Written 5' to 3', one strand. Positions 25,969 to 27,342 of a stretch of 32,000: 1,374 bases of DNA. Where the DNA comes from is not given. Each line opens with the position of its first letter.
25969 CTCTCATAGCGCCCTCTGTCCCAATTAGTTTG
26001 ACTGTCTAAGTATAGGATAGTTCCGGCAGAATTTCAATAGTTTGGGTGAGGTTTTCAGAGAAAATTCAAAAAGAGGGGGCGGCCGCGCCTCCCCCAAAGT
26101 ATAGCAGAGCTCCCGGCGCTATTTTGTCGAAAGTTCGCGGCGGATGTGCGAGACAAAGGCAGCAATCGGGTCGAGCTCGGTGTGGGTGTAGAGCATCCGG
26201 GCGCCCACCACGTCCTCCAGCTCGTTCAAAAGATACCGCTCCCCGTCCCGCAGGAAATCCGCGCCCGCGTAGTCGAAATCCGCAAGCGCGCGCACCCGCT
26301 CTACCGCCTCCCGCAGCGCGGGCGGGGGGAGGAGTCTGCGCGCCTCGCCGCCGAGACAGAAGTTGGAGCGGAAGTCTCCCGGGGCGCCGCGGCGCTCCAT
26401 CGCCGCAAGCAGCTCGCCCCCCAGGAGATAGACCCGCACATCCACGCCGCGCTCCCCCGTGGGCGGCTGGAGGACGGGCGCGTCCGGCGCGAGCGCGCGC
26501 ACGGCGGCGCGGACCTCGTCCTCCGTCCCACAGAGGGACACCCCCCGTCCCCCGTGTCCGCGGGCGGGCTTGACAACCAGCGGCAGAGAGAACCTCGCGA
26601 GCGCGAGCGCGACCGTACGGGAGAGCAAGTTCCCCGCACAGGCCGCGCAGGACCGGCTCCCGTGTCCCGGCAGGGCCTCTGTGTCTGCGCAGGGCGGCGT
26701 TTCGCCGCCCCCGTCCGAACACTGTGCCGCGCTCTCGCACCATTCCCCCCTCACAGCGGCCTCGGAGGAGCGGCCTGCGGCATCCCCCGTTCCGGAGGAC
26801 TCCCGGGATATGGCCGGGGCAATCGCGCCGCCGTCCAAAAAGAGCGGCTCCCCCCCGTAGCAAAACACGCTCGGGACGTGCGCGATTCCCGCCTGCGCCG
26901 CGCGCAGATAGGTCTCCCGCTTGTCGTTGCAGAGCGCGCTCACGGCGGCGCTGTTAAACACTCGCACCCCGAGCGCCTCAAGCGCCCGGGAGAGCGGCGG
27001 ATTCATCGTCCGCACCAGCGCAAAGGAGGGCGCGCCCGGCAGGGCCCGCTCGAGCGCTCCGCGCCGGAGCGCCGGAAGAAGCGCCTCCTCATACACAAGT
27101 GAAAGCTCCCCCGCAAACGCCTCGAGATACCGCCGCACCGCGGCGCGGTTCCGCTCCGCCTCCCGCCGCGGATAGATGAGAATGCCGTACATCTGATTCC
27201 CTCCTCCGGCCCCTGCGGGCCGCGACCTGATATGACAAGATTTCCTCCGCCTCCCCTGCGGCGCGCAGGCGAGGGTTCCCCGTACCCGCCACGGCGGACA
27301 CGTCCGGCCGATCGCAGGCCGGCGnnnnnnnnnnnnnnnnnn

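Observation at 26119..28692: Tandem RimK/LysX-type ATP-grasp ligases, both carrying large in-frame low-complexity insertions, with no recognisable substrate gene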

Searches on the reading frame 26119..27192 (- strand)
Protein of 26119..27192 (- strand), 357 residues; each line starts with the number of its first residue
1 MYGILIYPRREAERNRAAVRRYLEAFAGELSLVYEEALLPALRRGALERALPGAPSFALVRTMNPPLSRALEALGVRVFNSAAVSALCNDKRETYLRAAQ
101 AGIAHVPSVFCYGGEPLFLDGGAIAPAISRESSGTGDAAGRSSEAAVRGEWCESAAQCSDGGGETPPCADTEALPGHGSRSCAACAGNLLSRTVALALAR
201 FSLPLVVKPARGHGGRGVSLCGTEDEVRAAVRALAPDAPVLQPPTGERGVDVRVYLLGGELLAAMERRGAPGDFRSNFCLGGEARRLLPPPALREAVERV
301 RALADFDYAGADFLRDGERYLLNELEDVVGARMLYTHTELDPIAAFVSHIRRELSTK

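Call 3: search_protein_families(library=pfam, proteins=[window:26119-27192:-], max_evalue=0.01)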
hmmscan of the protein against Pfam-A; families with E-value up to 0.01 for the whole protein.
window:26119-27192:- (357 aa): 3 families
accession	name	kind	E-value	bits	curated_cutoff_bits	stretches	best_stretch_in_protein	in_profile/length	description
PF08443.16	RimK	-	2.7e-15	56.9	21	1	200-340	38-178/188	RimK-like ATP-grasp domain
PF02955.21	GSH-S_ATP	-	8.9e-05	22.4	23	1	205-285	34-120/175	Prokaryotic glutathione synthetase, ATP-grasp domain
PF02786.22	CPSase_L_D2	-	0.0012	18.8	19.8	1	199-233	35-69/211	Carbamoyl-phosphate synthase L chain, ATP binding domain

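Call 4: search_protein_families(library=ncbifam, proteins=[window:26119-27192:-], max_evalue=0.01)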
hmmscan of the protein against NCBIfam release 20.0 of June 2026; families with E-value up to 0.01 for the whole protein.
window:26119-27192:- (357 aa): 13 families
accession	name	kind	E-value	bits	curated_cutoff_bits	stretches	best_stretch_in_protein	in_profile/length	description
TIGR00768.1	rimK_fam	subfamily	2.5e-23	82.8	143.4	2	198-341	118-267/276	RimK family alpha-L-glutamate ligase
TIGR02144.1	LysX_arch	equivalog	3.5e-14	52.6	275.6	1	198-330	118-255/281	lysine biosynthesis protein LysX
NF007764.0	PRK10446.1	equivalog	1.2e-12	47.8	331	1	203-355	136-291/300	30S ribosomal protein S6--L-glutamate ligase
NF040720.1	MptN_Meth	equivalog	5.6e-08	32.2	350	1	205-345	138-285/291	tetrahydromethanopterin:alpha-L-glutamate ligase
NF009110.0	PRK12458.1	subfamily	8.4e-07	28.3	408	1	205-287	171-263/349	glutathione synthetase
NF003573.0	PRK05246.1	equivalog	0.00012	20.9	272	1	205-285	157-243/316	glutathione synthase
NF002563.0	PRK02186.1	subfamily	0.00015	20.1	625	1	192-235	132-175/890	argininosuccinate lyase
NF009402.0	PRK12767.1-1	equivalog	0.00036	19.4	218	0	198-232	144-178/329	carbamoyl phosphate synthase-like protein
TIGR02068.2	cya_phycin_syn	equivalog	0.0004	18.5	850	1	196-270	242-317/862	cyanophycin synthetase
TIGR04356.1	grasp_GAK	hypoth_equivalog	0.00086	18.5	300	1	205-352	136-285/287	GAK system ATP-grasp enzyme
NF010623.0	PRK14016.1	subfamily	0.0016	16.6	877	1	197-268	244-316/871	cyanophycin synthetase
TIGR03103.1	trio_acet_GNAT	equivalog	0.0032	16.1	569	0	205-269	334-399/547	N-acetylglutaminylglutamine synthetase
NF000206.1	D_ala_D_lac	equivalog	0.0079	15.2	550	0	196-233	159-196/342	D-alanine--(R)-lactate ligase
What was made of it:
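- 26119..27192 (-): Gene B: divergent RimK/LysX-fold ATP-grasp ligase, 357 aa (B-type subunit; family motifs DFRSNF and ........). NCBIfam TIGR00768 82.8 bits, below the cutoff of 143.4 (calls 3, 4).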

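Call 8: find_homologous_proteins(query=window:26119-27192:-)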
Query window:26119-27192:- (357 aa): 119 proteins with E <= 0.001 among 8000 candidates.
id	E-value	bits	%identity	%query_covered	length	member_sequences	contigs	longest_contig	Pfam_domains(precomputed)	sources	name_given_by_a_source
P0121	4.6e-218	741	96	100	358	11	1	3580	PF08443.17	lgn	-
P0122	2.6e-153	528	72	100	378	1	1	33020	PF08443.17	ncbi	-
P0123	7.3e-77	277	45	100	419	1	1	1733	PF02955.22,PF08443.17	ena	-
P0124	4.5e-47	179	47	42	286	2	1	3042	PF02955.22,PF08443.17,PF02655.20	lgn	-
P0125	1.8e-46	177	48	41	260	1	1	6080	PF02955.22,PF08443.17,PF02655.20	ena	-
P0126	2.1e-46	177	50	43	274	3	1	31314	PF02955.22,PF08443.17,PF02655.20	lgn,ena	-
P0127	6.6e-46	175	46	42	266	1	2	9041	PF02955.22,PF08443.17,PF02655.20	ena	-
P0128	7.4e-45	172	47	41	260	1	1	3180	PF02955.22,PF08443.17,PF02655.20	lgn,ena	-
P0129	7.8e-45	172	39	44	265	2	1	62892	PF02955.22,PF08443.17,PF02655.20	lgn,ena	-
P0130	1.4e-43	167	46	42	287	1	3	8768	PF02955.22,PF08443.17,PF02655.20,PF07478.19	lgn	-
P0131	2.2e-43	167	45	41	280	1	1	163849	PF02955.22,PF08443.17,PF02655.20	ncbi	-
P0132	4.4e-43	166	45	41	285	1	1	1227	PF02955.22,PF13535.12,PF02786.23,PF08443.17,PF02655.20,PF07478.19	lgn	-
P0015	7.4e-43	165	34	44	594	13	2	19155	PF02955.22,PF14397.12,PF02222.28,PF08443.17,PF02655.20,PF07478.19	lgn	-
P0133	4.0e-42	163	47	43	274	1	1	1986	PF02955.22,PF08443.17,PF02655.20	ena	-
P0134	4.4e-42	162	44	41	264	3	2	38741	PF02955.22,PF08443.17,PF02655.20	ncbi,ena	-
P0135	6.0e-42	162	42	44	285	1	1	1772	PF02955.22,PF13535.12,PF08443.17,PF02655.20,PF07478.19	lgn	-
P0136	8.9e-42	162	44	43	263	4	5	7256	PF02955.22,PF08443.17,PF02655.20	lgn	-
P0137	1.1e-41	161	42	43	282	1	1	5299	PF02955.22,PF08443.17,PF02655.20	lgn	-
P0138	3.7e-41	159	44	41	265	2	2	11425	PF02955.22,PF08443.17,PF02655.20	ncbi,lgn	-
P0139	1.0e-40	158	43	41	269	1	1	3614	PF02955.22,PF08443.17,PF02655.20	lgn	-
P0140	2.1e-40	157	47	38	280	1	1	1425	PF02955.22,PF08443.17,PF02655.20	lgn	-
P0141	2.2e-40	157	40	43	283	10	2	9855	PF02955.22,PF08443.17,PF02655.20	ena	-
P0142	2.8e-40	157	48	43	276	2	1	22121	PF02955.22,PF08443.17,PF02655.20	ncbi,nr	ncbi:MAG: ATP-grasp domain-containing protein [Clostridia bacterium]|nr:ATP-grasp domain-containing 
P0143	4.4e-40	156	42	41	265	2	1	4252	PF02955.22,PF08443.17,PF02655.20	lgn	-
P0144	5.7e-40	156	42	41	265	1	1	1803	PF02955.22,PF08443.17,PF02655.20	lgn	-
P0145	5.9e-40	156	41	41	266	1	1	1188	PF02955.22,PF08443.17,PF02655.20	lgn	-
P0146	6.2e-40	155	47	43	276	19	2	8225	PF02955.22,PF08443.17,PF02655.20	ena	-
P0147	9.2e-40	155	41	42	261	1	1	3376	PF02955.22,PF08443.17,PF02655.20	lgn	-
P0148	9.5e-40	155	43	43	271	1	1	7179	PF02955.22,PF08443.17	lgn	-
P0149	1.0e-39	155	41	41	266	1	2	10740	PF02955.22,PF08443.17,PF02655.20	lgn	-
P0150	1.1e-39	155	41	41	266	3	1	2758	PF02955.22,PF08443.17,PF02655.20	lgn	-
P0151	1.6e-39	154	42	48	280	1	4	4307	PF02955.22,PF08443.17,PF02655.20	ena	-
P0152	1.6e-39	154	41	41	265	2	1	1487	PF02955.22,PF08443.17,PF02655.20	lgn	-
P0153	1.6e-39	154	36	56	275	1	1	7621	PF08443.17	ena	-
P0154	2.1e-39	154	46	44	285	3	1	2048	PF02955.22,PF14397.12,PF02786.23,PF08443.17,PF02655.20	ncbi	-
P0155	2.3e-39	154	41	41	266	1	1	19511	PF02955.22,PF08443.17,PF02655.20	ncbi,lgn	-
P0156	3.2e-39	153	41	41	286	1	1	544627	PF02955.22,PF08443.17,PF02655.20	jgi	jgi:gamma-F420-2:alpha-L-glutamate ligase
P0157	3.7e-39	153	42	42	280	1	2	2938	PF02955.22,PF13535.12,PF08443.17,PF02655.20,PF07478.19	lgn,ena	-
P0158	3.9e-39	153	38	43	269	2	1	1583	PF02955.22,PF08443.17,PF02655.20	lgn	-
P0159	6.1e-39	152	40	41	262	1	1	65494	PF02955.22,PF08443.17,PF02655.20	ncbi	ncbi:MAG: RimK family alpha-L-glutamate ligase [Clostridia bacterium]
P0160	7.0e-39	152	39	43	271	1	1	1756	PF02955.22,PF08443.17,PF02655.20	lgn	-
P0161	7.4e-39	152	40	41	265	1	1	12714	PF02955.22,PF08443.17,PF02655.20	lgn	-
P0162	7.9e-39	152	41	41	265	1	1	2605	PF02955.22,PF08443.17,PF02655.20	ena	-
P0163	1.6e-38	151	44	42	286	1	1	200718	PF02955.22,PF08443.17,PF02655.20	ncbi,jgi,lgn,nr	ncbi:MAG: ATP-grasp domain-containing protein [Faecalibacterium sp.]|jgi:RimK family alpha-L-glutama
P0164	1.7e-38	151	41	41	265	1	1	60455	PF02955.22,PF08443.17,PF02655.20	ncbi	-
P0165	1.9e-38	151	41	41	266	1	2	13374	PF02955.22,PF08443.17,PF02655.20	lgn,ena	-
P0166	2.8e-38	150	47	43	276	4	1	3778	PF02955.22,PF08443.17,PF02655.20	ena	-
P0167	3.3e-38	150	41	41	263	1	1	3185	PF02955.22,PF08443.17,PF02655.20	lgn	-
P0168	4.5e-38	149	39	41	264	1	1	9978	PF02955.22,PF08443.17,PF02655.20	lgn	-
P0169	5.4e-38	149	39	41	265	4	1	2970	PF02955.22,PF08443.17,PF02655.20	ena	-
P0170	7.3e-38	149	38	41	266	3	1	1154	PF02955.22,PF08443.17,PF02655.20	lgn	-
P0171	9.8e-38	148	41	41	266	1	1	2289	PF02955.22,PF08443.17,PF02655.20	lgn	-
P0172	1.1e-37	148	43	41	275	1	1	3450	PF08443.17,PF02655.20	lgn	-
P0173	1.7e-37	147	41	41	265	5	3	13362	PF02955.22,PF08443.17,PF02655.20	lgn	-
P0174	1.8e-37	147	46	43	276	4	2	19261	PF02955.22,PF08443.17,PF02655.20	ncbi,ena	-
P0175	3.7e-37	146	43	43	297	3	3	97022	PF02955.22,PF08443.17,PF02655.20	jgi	-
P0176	3.8e-37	146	39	43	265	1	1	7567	PF02955.22,PF08443.17,PF02655.20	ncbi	-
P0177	5.2e-37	146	43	43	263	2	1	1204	PF02955.22,PF08443.17,PF02655.20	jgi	jgi:ribosomal protein S6--L-glutamate ligase/gamma-F420-2:alpha-L-glutamate ligase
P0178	5.7e-37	146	39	41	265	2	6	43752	PF02955.22,PF08443.17,PF02655.20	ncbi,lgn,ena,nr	ncbi:MAG: ATP-grasp domain-containing protein [Clostridia bacterium]|nr:ATP-grasp domain-containing 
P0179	6.9e-37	145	39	43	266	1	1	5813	PF02955.22,PF08443.17,PF02655.20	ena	-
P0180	7.5e-37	145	39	41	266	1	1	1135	PF02955.22,PF08443.17,PF02655.20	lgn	-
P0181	8.5e-37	145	42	45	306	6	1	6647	PF02955.22,PF08443.17,PF02655.20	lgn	-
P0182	8.7e-37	145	40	41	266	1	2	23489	PF02955.22,PF08443.17,PF02655.20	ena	-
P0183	1.0e-36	145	39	41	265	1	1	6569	PF02955.22,PF08443.17,PF02655.20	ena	-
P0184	1.2e-36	145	41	41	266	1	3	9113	PF02955.22,PF08443.17,PF02655.20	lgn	-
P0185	1.4e-36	144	39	41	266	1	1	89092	PF02955.22,PF08443.17,PF02655.20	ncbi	-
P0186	1.6e-36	144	39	41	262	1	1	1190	PF02955.22,PF08443.17,PF02655.20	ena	-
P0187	1.7e-36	144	39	42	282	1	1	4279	PF02955.22,PF08443.17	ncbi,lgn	-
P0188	1.8e-36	144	44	41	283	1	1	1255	PF02955.22,PF08443.17,PF02655.20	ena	-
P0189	2.5e-36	144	39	41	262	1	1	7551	PF02955.22,PF08443.17,PF02655.20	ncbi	-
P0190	5.6e-36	142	39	41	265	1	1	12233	PF02955.22,PF08443.17,PF02655.20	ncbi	-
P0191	1.0e-35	142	39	41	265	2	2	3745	PF02955.22,PF08443.17,PF02655.20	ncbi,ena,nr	ncbi:MAG: ATP-grasp domain-containing protein [Clostridia bacterium]|nr:ATP-grasp domain-containing 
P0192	1.3e-35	141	39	41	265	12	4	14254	PF02955.22,PF08443.17,PF02655.20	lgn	-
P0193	2.2e-35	140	39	43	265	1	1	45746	PF02955.22,PF08443.17,PF02655.20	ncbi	-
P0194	2.3e-35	140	43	42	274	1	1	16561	PF02955.22,PF08443.17,PF02655.20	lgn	-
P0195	2.4e-35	140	39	41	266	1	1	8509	PF02955.22,PF08443.17,PF02655.20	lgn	-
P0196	2.4e-35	140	46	41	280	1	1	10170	PF02955.22,PF08443.17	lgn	-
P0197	4.2e-35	140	33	52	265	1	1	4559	PF02955.22,PF08443.17,PF02655.20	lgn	-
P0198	7.2e-35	139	43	43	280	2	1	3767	PF02955.22,PF08443.17,PF02655.20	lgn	-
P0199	8.0e-35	139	39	41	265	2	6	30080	PF02955.22,PF08443.17,PF02655.20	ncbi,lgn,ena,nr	ncbi:MAG: ATP-grasp domain-containing protein [Clostridia bacterium]|nr:ATP-grasp domain-containing 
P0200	8.7e-35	139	39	43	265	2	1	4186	PF02955.22,PF03231.19,PF08443.17,PF02655.20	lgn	-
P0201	9.0e-35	138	37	41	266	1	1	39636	PF02955.22,PF08443.17,PF02655.20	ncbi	-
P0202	9.4e-35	138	39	41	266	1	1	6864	PF02955.22,PF08443.17,PF02655.20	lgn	-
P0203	1.2e-34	138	39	41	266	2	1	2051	PF02955.22,PF08443.17,PF02655.20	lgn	-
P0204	1.7e-34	138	39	48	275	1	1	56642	PF08443.17,PF02655.20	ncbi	-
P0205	2.1e-34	137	39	42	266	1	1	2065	PF02955.22,PF08443.17,PF02655.20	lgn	-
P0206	7.0e-34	136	38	45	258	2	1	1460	PF02955.22,PF08443.17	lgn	-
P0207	9.4e-34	135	38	41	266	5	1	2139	PF02955.22,PF08443.17,PF02655.20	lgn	-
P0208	3.9e-33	133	39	43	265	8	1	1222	PF02955.22,PF08443.17,PF02655.20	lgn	-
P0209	5.1e-33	133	42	44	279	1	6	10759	PF02955.22,PF08443.17,PF02655.20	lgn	-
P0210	6.7e-33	132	37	41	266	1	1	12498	PF02955.22,PF08443.17,PF02655.20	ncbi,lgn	-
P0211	1.1e-32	132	37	43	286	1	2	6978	PF08443.17,PF02655.20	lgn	-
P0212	1.3e-32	131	39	42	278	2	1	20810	PF02955.22,PF08443.17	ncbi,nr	ncbi:MAG: hypothetical protein Q4C70_04225, partial [Planctomycetia bacterium]|nr:hypothetical prote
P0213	4.0e-32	130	39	41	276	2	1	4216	PF08443.17,PF02655.20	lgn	-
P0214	4.5e-32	130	40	41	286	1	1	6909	PF02955.22,PF08443.17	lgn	-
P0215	2.7e-31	127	37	43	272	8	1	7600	PF02955.22,PF08443.17,PF02655.20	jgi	-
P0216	6.5e-31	126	41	42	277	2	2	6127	PF02955.22,PF08443.17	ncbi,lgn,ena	-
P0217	8.9e-31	125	34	57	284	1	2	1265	PF02955.22,PF08443.17,PF02655.20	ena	-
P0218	5.8e-30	123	38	37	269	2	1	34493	PF02955.22,PF08443.17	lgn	-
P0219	7.5e-30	122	32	55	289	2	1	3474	PF02955.22,PF08443.17,PF02655.20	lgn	-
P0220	9.2e-30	122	41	42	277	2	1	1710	PF02955.22,PF08443.17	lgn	-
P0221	1.4e-29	121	42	41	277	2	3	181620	PF02955.22,PF08443.17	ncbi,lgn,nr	ncbi:MAG: hypothetical protein HFG41_06500 [Coprococcus sp.]|nr:hypothetical protein [Coprococcus sp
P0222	3.4e-29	120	42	43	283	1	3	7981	PF02955.22,PF08443.17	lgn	-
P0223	6.8e-29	119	36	43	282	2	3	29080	PF02955.22,PF08443.17,PF02655.20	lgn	-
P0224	7.7e-28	116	35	42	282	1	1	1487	PF02955.22,PF08443.17,PF02655.20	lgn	-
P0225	1.2e-27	115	43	44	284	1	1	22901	PF02955.22,PF08443.17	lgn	-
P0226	1.4e-27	115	41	41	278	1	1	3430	PF02955.22,PF14398.12,PF08443.17,PF02655.20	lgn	-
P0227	4.2e-27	113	39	46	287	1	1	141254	PF02955.22,PF08443.17,PF02655.20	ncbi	-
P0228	4.5e-27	113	35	43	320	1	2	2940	PF02955.22,PF08443.17,PF02655.20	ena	-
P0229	4.9e-27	113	34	42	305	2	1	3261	PF08443.17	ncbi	-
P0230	1.3e-25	108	37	41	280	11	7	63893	PF02955.22,PF14397.12,PF08443.17,PF02655.20,PF03738.20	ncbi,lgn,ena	-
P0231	1.3e-25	108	36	43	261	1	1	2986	PF02955.22,PF08443.17,PF02655.20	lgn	-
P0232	1.8e-24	105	34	42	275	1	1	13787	PF02955.22,PF08443.17,PF02655.20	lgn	-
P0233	2.2e-24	104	40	42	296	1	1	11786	PF02955.22,PF08443.17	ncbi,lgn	-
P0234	8.6e-24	102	36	42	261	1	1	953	PF02955.22,PF08443.17,PF02655.20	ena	-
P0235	7.9e-23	99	34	49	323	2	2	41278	PF02955.22,PF08443.17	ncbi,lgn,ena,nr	ncbi:MAG: hypothetical protein ILO53_00425 [Clostridia bacterium]|nr:hypothetical protein [Clostridi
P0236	3.0e-22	97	32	42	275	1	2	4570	PF02955.22,PF08443.17,PF02655.20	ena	-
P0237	2.9e-19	87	36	42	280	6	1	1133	PF02955.22,PF08443.17,PF02655.20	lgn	-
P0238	3.0e-7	48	33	41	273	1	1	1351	PF02955.22,PF08443.17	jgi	jgi:ribosomal protein S6--L-glutamate ligase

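Call 17: find_encoding_contigs(protein=P0163, flank=7000, max_places=2)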
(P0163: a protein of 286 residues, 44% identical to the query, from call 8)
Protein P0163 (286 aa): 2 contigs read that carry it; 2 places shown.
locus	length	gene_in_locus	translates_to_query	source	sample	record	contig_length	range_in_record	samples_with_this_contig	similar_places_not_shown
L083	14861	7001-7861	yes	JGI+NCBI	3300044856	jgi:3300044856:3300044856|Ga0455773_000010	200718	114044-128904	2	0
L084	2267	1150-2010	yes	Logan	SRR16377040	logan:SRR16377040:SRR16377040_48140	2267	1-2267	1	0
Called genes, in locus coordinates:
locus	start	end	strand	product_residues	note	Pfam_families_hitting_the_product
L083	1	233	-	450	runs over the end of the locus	PF01554:MatE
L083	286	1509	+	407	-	PF13450:NAD_binding_8, PF03275:GLF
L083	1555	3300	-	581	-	PF05833:NFACT_N, PF18297:NFACT-R_2 (faint), PF05670:NFACT-R_1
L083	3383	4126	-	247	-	PF01784:DUF34_NIF3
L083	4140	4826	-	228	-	PF12847:Methyltransf_18, PF04816:TrmK, PF13649:Methyltransf_25 (weak)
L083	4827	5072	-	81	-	PF08984:DUF1858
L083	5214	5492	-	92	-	PF13451:zf_Tbcl, PF23477:zf_Tbcl_2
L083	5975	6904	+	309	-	PF08443:RimK, PF02955:GSH-S_ATP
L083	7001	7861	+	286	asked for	PF02655:ATP-grasp_3, PF02955:GSH-S_ATP, PF08443:RimK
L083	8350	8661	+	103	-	PF00338:Ribosomal_S10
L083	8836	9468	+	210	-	PF00297:Ribosomal_L3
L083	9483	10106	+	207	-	PF00573:Ribosomal_L4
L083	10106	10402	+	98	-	PF00276:Ribosomal_L23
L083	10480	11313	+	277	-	PF00181:Ribosomal_L2_N, PF03947:Ribosomal_L2_C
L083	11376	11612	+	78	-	PF00203:Ribosomal_S19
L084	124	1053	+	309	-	PF08443:RimK, PF02955:GSH-S_ATP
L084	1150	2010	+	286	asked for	PF02655:ATP-grasp_3, PF02955:GSH-S_ATP, PF08443:RimK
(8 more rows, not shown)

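Call 19: find_encoding_contigs(protein=P0131, flank=7000, max_places=2)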
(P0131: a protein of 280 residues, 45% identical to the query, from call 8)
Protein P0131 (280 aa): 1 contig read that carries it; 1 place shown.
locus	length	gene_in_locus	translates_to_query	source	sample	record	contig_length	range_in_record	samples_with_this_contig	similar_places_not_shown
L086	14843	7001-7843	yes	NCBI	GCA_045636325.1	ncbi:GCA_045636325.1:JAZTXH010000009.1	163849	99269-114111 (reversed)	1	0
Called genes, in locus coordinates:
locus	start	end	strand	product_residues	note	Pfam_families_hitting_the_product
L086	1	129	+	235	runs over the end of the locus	PF00132:Hexapep, PF25084:LbH_EIF2B, PF25087:GMPPB_C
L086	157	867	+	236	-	PF01182:Glucosamine_iso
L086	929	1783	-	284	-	PF00198:2-oxoacid_dh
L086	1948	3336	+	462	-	PF01938:TRAM, PF05958:tRNA_U5-meth_tr, PF06325:PrmA (weak), PF02475:TRM5-TYW2_MTfase (weak), PF05175:MTS, PF09445:Methyltransf_15, PF13649:Methyltransf_25, PF13847:Methyltransf_31, +2 more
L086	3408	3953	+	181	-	PF12641:Flavodoxin_3 (weak), PF12724:Flavodoxin_5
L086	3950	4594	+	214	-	PF02517:Rce1-like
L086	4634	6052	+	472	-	PF01842:ACT (faint), PF00753:Lactamase_B (weak)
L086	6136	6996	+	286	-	PF02655:ATP-grasp_3, PF08443:RimK, PF02955:GSH-S_ATP, PF13535:ATP-grasp_4 (faint)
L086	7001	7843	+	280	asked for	PF02655:ATP-grasp_3, PF08443:RimK, PF02955:GSH-S_ATP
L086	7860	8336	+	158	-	PF21982:RecX_HTH1 (weak), PF02631:RecX_HTH2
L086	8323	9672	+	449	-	PF00919:UPF0004, PF04055:Radical_SAM, PF18693:TRAM_2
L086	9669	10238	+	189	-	PF01066:CDP-OH_P_transf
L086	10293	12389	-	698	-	PF12437:GSIII_N, PF00120:Gln-synt_C, PF18318:Gln-synt_C-ter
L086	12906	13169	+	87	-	-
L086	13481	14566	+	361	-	PF00988:CPSase_sm_chain, PF00117:GATase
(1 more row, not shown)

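Call 21: search_solved_structures(query=A2, max_evalue=0.001)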
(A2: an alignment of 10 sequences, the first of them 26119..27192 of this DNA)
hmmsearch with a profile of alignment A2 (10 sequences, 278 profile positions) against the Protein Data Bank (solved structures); distinct sequences matched with E-value up to 0.001: 68 (the best 60 are shown).
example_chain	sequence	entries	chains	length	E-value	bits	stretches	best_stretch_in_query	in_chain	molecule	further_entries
3vpb_A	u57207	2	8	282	1.1e-29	106.5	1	70-276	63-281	Putative acetylornithine deacetylase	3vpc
5zct_A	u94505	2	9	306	1.7e-25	92.7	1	72-276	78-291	Ribosomal protein S6--L-glutamate ligase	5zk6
4iwx_A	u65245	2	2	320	2e-25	92.5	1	72-276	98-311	Ribosomal protein S6 modification protein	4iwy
7qys_A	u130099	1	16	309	2.8e-23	85.4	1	71-273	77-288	Probable alpha-L-glutamate ligase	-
7qyr_A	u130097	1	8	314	3.5e-23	85.1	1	71-271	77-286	Probable alpha-L-glutamate ligase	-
3vpd_A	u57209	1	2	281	1.1e-22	83.5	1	70-270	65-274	Ribosomal protein S6 modification protein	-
1uc8_A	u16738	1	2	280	3e-22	82.1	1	69-270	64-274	lysine biosynthesis enzyme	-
1uc9_A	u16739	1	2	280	5.1e-22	81.3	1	69-270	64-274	lysine biosynthesis enzyme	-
5k2m_A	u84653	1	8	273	3.6e-13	52.3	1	71-250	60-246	RimK-related lysine biosynthesis protein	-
7wac_A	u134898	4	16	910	2.6e-11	46.1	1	89-190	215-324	Cyanophycin synthase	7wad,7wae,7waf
7txv_A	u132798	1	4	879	3.6e-09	39.1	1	89-190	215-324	Cyanophycin synthase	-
7lg5_A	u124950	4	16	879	3.7e-09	39.1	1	89-190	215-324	Cyanophycin synthase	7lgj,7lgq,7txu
2pn1_A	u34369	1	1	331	1.6e-08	37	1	71-184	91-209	Carbamoylphosphate synthase large subunit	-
1e4e_A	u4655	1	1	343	1.8e-08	36.8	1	85-180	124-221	VANCOMYCIN/TEICOPLANIN A-TYPE RESISTANCE PROTEIN VANA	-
3vot_A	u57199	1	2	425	2.2e-08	36.5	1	89-157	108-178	L-amino acid ligase, BL00235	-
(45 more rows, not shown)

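Call 27: find_encoding_contigs(protein=P0121, flank=5000, max_places=3)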
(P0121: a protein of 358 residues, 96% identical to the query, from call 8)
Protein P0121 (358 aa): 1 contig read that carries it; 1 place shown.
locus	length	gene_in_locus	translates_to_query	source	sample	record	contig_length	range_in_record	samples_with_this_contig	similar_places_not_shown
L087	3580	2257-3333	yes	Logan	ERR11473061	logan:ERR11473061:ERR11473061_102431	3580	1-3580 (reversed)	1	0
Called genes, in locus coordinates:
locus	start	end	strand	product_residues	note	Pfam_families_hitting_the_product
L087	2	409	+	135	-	?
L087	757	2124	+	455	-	PF02655:ATP-grasp_3 (weak), PF08443:RimK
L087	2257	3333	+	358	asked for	PF08443:RimK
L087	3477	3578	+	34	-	?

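Call 29: find_encoding_contigs(protein=P0123, flank=5000, max_places=3)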
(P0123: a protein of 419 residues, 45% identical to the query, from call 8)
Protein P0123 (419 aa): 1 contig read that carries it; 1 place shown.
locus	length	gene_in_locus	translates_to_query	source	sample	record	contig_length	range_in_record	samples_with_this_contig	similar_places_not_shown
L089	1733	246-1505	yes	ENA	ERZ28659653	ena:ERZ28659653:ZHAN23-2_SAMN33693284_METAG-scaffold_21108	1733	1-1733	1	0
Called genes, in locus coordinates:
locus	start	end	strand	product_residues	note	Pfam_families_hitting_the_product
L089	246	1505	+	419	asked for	PF02955:GSH-S_ATP (weak), PF08443:RimK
